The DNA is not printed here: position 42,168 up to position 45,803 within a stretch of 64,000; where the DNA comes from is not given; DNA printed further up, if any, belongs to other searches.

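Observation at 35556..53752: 18-kb tandem array of five co-oriented giant paralogous lipoprotein genes with a fixed, unusual domain order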

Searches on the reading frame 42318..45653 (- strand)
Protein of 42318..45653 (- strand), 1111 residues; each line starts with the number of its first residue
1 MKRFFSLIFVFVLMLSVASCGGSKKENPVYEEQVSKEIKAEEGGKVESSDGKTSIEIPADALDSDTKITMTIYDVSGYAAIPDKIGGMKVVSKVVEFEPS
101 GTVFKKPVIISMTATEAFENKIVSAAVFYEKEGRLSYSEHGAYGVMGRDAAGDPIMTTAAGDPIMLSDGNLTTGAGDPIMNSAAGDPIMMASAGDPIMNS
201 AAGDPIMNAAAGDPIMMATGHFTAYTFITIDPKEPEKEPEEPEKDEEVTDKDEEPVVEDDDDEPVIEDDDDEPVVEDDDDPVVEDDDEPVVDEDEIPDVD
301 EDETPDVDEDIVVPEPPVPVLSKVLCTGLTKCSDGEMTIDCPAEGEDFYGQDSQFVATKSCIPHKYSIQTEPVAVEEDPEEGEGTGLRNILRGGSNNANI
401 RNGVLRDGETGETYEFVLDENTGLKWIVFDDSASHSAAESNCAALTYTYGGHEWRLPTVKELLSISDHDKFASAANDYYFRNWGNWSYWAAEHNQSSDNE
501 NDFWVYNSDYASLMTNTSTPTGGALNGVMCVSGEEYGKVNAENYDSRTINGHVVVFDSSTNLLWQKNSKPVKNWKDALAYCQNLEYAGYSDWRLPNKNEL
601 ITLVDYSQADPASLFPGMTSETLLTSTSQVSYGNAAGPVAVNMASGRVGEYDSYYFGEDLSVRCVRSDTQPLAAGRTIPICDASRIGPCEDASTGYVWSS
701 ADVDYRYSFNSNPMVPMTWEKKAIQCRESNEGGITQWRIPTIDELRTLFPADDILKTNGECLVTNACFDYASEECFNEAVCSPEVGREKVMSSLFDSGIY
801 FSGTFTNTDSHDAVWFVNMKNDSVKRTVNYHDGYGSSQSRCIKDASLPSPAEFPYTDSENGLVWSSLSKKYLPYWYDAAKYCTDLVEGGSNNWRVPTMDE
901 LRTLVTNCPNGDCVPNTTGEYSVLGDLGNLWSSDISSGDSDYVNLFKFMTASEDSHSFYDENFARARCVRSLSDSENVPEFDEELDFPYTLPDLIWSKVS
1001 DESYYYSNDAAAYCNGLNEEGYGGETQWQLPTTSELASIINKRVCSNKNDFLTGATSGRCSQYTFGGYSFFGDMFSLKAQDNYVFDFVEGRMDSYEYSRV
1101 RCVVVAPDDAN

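Call 3: search_protein_families(library=pfam, proteins=[window:42318-45653:-], max_evalue=0.01)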
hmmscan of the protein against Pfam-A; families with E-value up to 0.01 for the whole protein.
window:42318-45653:- (1111 aa): 2 families
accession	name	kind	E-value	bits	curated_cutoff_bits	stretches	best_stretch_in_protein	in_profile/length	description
PF07603.17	Lcl_C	-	3.2e-76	253.6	34.9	5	554-666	2-117/117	Lcl C-terminal domain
PF00791.26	ZU5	-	2.9e-08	34.3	21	1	41-113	7-79/97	ZU5 domain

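Call 6: search_protein_families(library=ncbifam, proteins=[window:42318-45653:-], max_evalue=0.01)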
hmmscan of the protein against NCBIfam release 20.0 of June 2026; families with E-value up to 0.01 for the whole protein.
window:42318-45653:- (1111 aa): 3 families
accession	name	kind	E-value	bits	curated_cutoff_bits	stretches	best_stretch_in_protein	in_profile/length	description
NF047850.1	Lsa25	exception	9.7e-14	51.7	260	1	563-666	104-207/207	surface adhesin Lsa25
NF052322.1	FimD_tip_adhes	equivalog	7e-08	31.6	170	1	584-666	589-661/664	fimbrial tip adhesin FimD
NF050142.1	PG1828_fam_lipo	equivalog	0.0028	18.3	50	1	1-26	1-25/59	PG1828 family lipoprotein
